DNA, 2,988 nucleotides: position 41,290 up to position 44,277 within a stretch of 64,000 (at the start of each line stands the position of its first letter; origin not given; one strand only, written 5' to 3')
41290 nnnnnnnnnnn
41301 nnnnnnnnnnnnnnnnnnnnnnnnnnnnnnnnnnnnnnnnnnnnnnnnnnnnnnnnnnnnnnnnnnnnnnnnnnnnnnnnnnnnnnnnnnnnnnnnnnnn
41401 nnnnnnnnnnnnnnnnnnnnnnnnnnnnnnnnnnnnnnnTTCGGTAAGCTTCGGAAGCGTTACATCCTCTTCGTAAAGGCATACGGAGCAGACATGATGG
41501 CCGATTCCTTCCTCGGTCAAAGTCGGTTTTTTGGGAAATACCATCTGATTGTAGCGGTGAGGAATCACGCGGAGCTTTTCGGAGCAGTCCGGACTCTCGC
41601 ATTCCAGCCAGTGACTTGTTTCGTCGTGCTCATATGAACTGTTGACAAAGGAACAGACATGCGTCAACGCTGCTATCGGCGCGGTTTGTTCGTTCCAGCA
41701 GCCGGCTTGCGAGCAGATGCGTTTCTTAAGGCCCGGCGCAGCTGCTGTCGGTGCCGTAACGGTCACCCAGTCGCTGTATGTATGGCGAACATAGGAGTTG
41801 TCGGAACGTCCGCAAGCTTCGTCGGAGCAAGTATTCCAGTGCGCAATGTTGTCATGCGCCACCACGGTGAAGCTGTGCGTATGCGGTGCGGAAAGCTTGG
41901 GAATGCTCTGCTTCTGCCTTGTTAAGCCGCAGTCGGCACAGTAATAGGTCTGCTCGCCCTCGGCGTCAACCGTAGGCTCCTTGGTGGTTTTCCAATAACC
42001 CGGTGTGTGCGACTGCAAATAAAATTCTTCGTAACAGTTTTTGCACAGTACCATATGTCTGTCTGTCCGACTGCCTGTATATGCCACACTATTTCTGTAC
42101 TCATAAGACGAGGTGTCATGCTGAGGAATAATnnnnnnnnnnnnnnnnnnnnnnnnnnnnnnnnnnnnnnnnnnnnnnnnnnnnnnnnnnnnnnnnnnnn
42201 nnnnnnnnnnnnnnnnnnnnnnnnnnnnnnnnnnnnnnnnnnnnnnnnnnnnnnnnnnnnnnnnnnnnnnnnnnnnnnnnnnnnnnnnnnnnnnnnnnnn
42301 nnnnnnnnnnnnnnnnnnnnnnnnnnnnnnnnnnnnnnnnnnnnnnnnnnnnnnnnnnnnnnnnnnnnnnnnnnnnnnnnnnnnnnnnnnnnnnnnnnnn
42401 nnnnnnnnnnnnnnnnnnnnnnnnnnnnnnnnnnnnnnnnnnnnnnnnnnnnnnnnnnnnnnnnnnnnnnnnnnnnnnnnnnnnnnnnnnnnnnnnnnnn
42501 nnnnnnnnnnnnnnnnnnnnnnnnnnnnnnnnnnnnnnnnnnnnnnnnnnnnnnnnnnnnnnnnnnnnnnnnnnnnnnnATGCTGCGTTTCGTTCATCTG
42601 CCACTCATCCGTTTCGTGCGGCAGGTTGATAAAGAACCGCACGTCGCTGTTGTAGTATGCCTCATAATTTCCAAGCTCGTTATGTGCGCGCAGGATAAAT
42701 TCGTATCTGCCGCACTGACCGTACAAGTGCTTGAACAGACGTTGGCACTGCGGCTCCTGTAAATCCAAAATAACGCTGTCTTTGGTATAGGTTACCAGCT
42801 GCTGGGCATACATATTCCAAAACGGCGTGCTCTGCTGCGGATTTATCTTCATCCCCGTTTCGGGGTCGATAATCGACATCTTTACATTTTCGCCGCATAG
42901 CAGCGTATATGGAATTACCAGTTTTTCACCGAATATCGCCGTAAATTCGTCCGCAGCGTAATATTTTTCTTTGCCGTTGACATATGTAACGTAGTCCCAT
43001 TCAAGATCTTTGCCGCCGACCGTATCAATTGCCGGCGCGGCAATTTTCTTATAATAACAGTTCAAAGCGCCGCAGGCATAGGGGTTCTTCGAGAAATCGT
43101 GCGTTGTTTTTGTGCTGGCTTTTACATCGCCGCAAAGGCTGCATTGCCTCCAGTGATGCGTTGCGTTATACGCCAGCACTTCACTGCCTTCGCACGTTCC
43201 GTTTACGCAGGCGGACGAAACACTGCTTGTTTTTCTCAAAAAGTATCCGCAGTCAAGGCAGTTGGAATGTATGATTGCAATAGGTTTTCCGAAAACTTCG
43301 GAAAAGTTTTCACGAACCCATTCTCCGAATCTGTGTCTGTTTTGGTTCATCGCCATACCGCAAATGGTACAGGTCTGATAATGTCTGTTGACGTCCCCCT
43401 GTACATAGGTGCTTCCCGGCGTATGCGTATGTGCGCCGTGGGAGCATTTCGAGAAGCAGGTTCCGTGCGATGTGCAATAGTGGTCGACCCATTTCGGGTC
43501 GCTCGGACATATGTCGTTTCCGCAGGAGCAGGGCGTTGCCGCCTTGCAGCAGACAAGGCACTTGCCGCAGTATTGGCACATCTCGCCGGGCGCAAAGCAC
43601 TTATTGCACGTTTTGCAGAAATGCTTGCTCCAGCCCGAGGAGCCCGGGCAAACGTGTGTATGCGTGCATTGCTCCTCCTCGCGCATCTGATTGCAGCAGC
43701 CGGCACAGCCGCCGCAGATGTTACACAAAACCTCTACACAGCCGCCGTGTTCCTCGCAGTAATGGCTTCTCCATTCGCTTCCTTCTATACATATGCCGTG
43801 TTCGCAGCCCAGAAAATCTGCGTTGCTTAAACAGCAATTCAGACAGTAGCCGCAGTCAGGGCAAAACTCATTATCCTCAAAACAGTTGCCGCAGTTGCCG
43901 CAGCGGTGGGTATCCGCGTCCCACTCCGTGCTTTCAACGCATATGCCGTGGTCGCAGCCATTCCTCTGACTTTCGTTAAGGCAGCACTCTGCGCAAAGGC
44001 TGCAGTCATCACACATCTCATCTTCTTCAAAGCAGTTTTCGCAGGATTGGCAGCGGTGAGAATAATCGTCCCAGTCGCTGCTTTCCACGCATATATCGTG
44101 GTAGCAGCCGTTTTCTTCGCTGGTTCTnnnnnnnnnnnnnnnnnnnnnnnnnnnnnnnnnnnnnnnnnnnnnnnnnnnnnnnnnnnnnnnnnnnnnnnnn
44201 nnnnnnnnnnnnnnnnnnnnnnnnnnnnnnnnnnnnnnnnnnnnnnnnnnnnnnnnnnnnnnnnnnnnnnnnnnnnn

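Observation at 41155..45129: Giant secreted protein made of ~80 CxxC-type motifs in tandem arrays, in an anaerobe cell-envelope operon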

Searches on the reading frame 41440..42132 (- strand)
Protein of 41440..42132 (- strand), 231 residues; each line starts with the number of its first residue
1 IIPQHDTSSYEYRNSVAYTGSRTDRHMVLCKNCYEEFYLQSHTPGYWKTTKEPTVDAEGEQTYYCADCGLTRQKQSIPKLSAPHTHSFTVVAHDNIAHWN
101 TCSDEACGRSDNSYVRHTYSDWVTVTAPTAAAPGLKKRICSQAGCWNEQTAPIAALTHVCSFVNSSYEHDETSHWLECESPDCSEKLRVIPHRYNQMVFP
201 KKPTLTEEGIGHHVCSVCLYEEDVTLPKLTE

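Call 70: search_protein_families(library=pfam, proteins=[window:41440-42132:-], max_evalue=5)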
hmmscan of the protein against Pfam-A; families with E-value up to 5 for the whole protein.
seq(231 aa): 5 families
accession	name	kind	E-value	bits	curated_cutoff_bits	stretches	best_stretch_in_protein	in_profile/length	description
PF17715.6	DUF5560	-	0.0041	17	25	2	41-88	91-138/165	Family of unknown function (DUF5560)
PF08271.17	Zn_Ribbon_TF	-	0.0096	15.9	29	1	30-79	3-36/43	TFIIB zinc-binding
PF25606.1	SH3b_P2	-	0.2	12.5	27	1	11-78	17-83/95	SH3b_P2 domain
PF17283.8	Zn_ribbon_SprT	-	3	8.4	28.1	1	62-79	4-21/38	SprT-like zinc ribbon domain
PF21326.4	KDM6_GATAL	-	3.2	8.2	27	0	57-68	4-15/59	KDM6, GATA-like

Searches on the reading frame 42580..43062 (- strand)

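Call 70: search_protein_families(library=pfam, proteins=[window:42580-43062:-], max_evalue=5)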
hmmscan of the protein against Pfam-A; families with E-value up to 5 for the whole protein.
seq(161 aa): 1 family
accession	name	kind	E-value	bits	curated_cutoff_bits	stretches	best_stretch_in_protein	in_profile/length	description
PF00801.26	PKD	-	0.071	13.6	23.5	1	101-138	44-77/80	PKD domain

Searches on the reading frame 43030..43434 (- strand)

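Call 70: search_protein_families(library=pfam, proteins=[window:43030-43434:-], max_evalue=5)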
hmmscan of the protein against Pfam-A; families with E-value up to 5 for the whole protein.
seq(135 aa): 3 families
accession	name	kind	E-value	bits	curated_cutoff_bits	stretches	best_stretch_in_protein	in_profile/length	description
PF20120.5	DUF6510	-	0.008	16.5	26.4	1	84-106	15-37/86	Family of unknown function (DUF6510)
PF12773.13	DZR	-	0.13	12.9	27.3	1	15-70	8-38/45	Double zinc ribbon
PF06221.18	zf-C2HC5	-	3.9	8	25.8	0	52-77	13-38/54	Putative zinc finger motif, C2HC5-type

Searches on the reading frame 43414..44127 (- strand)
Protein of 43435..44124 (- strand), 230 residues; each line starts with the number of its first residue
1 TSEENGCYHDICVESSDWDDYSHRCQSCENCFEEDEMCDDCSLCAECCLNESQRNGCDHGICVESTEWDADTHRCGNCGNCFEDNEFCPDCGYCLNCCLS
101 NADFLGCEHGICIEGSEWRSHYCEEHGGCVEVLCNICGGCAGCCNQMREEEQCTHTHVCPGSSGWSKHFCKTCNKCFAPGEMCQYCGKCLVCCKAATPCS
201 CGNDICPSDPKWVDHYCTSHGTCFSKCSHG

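Call 42: predict_structure(alignment_id=A2)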
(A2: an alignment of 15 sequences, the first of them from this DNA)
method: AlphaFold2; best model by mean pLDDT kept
length: 238 residues; sequences in the alignment: 15
mean_pLDDT: 83.3   pTM: 0.58
mean pLDDT of the five models: 83.3, 83.0, 82.4, 78.4, 77.6
residues with pLDDT >= 90: 45; 70-90: 172; 50-70: 21; < 50: 0
segments of 3 or more residues with pLDDT < 50: none
pLDDT, mean of each block of 10 residues (from residue 1): 68 77 81 79 91 91 90 87 89 92 84 86 86 88 89 84 84 84 86 81 74 81 79 64
secondary structure, 60 per line:
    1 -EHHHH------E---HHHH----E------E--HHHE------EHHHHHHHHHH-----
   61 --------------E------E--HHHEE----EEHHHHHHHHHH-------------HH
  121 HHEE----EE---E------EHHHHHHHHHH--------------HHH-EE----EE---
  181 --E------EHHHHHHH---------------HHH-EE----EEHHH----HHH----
elements in order: H3-6 H17-20 H46-55 H96-105 H119-122 H142-151 H191-197

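Call 44: fold_search(model_id=the predicted structure, library=pdb)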
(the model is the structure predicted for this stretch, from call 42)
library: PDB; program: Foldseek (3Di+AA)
matches with E <= 10: 29; with E <= 0.001: 0
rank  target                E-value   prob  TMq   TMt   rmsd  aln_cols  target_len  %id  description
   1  5v3j_E                6.0e-01  0.02  0.12  0.11  27.3       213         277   16  mouseZFP568-ZnF1-10 in complex with DNA (released 2018-03-07)
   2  5udh_A                1.3e+00  0.09  0.15  0.09  19.1        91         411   15  HHARI/ARIH1-UBCH7~Ubiquitin (released 2017-06-14)
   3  5udh_B                1.6e+00  0.04  0.14  0.09  15.8       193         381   14  HHARI/ARIH1-UBCH7~Ubiquitin (released 2017-06-14)
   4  8gcr_A                1.8e+00  0.04  0.12  0.18  12.7       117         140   14  HPV16 E6-E6AP-p53 complex (released 2024-03-06)
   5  7eyi_H                3.2e+00  0.02  0.11  0.20  15.2       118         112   15  Crystal structure of ZBTB7A in complex with gamma-globin -200 sequence element with C-194A mutation (released 2021-09-01)
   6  7yui_B                3.5e+00  0.02  0.11  0.11  13.7       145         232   14  Crystal structure of HOIL-1L(195-423) in complex with the linear tetra-ubiquitin (released 2023-08-30)
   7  9d9z_B                3.7e+00  0.01  0.08  0.01  13.1       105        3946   16  Structure of human UBR4-KCMF1-CaM E3 ligase complex (Silencing Factor of the Integrated stress response, SiFI) (released 2025-06-11)
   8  9nwe_B                4.0e+00  0.01  0.08  0.02  13.1       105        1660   16  E3 ligase UBR4-KCMF1-calmodulin complex (released 2025-06-18)
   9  3hcs_A                4.5e+00  0.01  0.14  0.17  15.5       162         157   13  Crystal structure of the N-terminal domain of TRAF6 (released 2009-05-26)
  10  9pd5_E                4.5e+00  0.01  0.11  0.08  16.9       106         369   16  NER dual incision complex - NoF (released 2026-02-18)
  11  2x52_B                4.8e+00  0.01  0.13  0.16  14.9       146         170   20  CRYSTAL STRUCTURE OF WHEAT GERM AGGLUTININ ISOLECTIN 3 IN COMPLEX WITH A SYNTHETIC DIVALENT CARBOHYDRATE LIGAND (released 2010-02-23)
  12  8jrr_B                5.2e+00  0.01  0.12  0.19  13.2       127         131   15  Structure of E6AP-E6 complex in Det2 state (released 2024-06-05)
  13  9i3v_A                5.2e+00  0.01  0.16  0.02  17.9       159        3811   23  Cryo-EM structure of the human LRP2 ectodomain (released 2026-02-04)
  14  2k3r_MODEL_1_A        5.5e+00  0.03  0.08  0.18   6.1        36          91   17  Pfu Rpp21 structure and assignments (released 2008-12-02)
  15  2k1p_MODEL_1_A        5.9e+00  0.05  0.07  0.40   4.5        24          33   21  Solution structure of the second zinc finger domain of ZRANB2/ZNF265 (released 2009-03-17)
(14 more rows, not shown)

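Call 50: find_homologous_proteins(query=A2, max_evalue=0.00001)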
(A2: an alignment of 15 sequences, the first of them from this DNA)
Query A2 (15 sequences) (238 aa, profile of the alignment): 5 proteins with E <= 0.00001 among 472 candidates.
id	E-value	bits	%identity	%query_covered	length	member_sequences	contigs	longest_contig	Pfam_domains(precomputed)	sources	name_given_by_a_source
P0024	6.5e-46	175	79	63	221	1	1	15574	-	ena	-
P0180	1.3e-27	115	31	92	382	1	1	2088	-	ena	-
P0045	1.8e-22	98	35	63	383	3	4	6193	-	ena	-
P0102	1.2e-15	76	36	60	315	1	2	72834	-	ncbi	-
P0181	1.5e-10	59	36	74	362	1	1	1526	-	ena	-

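Call 94: search_protein_families(library=pfam, proteins=[window:43435-44124:-], max_evalue=10)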
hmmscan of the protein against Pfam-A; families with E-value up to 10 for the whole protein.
window:43435-44124:- (230 aa): 0 families

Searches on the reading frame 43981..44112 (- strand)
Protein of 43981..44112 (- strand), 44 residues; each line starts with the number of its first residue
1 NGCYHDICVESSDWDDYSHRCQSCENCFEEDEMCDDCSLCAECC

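Call 35: search_protein_representatives(alignment_id=A1)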
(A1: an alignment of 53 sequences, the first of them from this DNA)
Query: 53 sequences, 42 profile positions. Proteins with E-value up to 0.001 (for the whole library): 103; up to 1e-10: 26; up to 1e-30: 5. The best 103 are listed.
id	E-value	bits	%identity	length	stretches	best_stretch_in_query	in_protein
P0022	1.7e-35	137.1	-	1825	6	1-42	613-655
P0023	3.1e-35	136.3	-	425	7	2-41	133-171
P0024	1.4e-33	131.0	-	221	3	1-42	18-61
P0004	8.7e-33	128.4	-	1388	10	2-42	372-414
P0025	7.7e-31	122.2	-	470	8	1-42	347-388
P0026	4.2e-29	116.6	-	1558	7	1-41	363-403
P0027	6.3e-27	109.7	-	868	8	1-42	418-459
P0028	1.7e-26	108.3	-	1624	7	1-41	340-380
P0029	1.1e-24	102.5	-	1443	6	1-42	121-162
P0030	3.5e-24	100.9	-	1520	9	1-42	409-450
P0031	7.2e-24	99.9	-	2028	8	1-42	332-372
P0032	9.8e-23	96.2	-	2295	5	1-41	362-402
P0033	1.3e-22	95.8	-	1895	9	1-42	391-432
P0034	2.2e-22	95.1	-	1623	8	1-41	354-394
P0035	6.7e-21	90.4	-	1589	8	1-41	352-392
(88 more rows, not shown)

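Call 52: search_protein_families(library=pfam, alignment_id=A3, max_evalue=0.001)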
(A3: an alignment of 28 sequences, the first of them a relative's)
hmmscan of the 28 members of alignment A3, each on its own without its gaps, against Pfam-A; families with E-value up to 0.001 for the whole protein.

A. member 1, P0022 (1825 aa): 2 families
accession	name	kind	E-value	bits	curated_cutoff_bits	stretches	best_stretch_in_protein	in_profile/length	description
PF00404.24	Dockerin_1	-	8.1e-08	32.8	22.9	1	1771-1822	1-56/57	Dockerin type I domain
PF09479.16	Flg_new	-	2.5e-05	24.7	27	1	1694-1761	1-64/65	Listeria-Bacteroides repeat domain (List_Bact_rpt)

B. families by the number of members that match (of 28 scanned): 22 families
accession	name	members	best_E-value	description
PF09479.16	Flg_new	7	3.7e-47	Listeria-Bacteroides repeat domain (List_Bact_rpt)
PF00395.25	SLH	6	1.4e-34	S-layer homology domain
PF18998.6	Flg_new_2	6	1.2e-31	Divergent InlB B-repeat domain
PF00404.24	Dockerin_1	5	5.8e-14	Dockerin type I domain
PF13306.12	LRR_5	2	7.4e-66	BspA type Leucine rich repeat region (6 copies)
PF02368.24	Big_2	2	4.4e-19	Bacterial Ig-like domain (group 2)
PF04122.17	CW_binding_2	1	1.3e-51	Cell wall binding domain 2 (CWB2)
PF07833.16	Cu_amine_oxidN1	1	1.6e-26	Copper amine oxidase N-terminal domain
PF00041.27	fn3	1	4.2e-15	Fibronectin type III domain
PF07523.18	Big_3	1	1.2e-10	Bacterial Ig-like domain (group 3)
PF18676.6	MBG_2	1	9.4e-07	MBG domain (YGX type)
PF19085.6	Choline_bind_2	1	3.9e-05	Choline-binding repeat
PF13855.12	LRR_8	1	9.6e-05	Leucine rich repeat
PF03442.20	CBM_X2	1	0.0001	Carbohydrate binding domain X2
PF00746.26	Gram_pos_anchor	1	0.00011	LPXTG cell wall anchor motif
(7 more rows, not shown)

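Call 100: search_solved_structures(query=A1, max_evalue=10, show_alignments=2)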
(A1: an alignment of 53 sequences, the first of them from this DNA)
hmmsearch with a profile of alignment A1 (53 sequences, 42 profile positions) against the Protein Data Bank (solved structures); distinct sequences matched with E-value up to 10: 15.
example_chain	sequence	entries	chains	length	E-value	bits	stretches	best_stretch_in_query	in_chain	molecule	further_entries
2mxv_A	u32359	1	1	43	0.039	17.5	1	14-37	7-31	RNA-binding protein 10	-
4gzn_C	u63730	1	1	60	0.17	15.4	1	18-28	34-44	Zinc finger protein 57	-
4m9v_C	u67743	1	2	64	0.2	15.2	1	19-28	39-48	Zinc finger protein 57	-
3c0d_A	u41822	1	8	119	0.58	13.7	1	6-32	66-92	Putative nitrite reductase NADPH (Small subunit) oxidoreductase protein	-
9bh5_AM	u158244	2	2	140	2.5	11.7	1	5-29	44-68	Small ribosomal subunit protein eS12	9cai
5t5i_G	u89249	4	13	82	3.9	11.1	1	31-42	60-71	Tungsten formylmethanofuran dehydrogenase subunit fwdG | Tungsten formylmethanofuran dehydrogenase, subunit G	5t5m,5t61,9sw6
3g4s_Z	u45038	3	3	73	5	10.7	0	9-24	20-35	50S ribosomal protein L37Ae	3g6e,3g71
1s72_Z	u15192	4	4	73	5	10.7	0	9-24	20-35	50S ribosomal protein L37Ae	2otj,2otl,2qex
1vq4_Z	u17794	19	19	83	6.6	10.3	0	9-24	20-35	50S ribosomal protein L37Ae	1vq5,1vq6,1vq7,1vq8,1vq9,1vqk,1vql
1fdn_A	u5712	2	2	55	7.7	10.1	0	29-42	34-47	FERREDOXIN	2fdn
1fca_A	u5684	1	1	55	7.8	10.1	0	29-42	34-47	FERREDOXIN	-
3cpw_Y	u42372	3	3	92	8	10.1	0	9-24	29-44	50S ribosomal protein L37Ae | RPL37AE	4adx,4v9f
2qa4_Z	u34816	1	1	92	8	10.1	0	9-24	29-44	50S ribosomal protein L37Ae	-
1clf_A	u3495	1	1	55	8.6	10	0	29-42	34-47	FERREDOXIN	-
7vzg_B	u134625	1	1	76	9.4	9.8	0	29-42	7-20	Photosystem P840 reaction center iron-sulfur protein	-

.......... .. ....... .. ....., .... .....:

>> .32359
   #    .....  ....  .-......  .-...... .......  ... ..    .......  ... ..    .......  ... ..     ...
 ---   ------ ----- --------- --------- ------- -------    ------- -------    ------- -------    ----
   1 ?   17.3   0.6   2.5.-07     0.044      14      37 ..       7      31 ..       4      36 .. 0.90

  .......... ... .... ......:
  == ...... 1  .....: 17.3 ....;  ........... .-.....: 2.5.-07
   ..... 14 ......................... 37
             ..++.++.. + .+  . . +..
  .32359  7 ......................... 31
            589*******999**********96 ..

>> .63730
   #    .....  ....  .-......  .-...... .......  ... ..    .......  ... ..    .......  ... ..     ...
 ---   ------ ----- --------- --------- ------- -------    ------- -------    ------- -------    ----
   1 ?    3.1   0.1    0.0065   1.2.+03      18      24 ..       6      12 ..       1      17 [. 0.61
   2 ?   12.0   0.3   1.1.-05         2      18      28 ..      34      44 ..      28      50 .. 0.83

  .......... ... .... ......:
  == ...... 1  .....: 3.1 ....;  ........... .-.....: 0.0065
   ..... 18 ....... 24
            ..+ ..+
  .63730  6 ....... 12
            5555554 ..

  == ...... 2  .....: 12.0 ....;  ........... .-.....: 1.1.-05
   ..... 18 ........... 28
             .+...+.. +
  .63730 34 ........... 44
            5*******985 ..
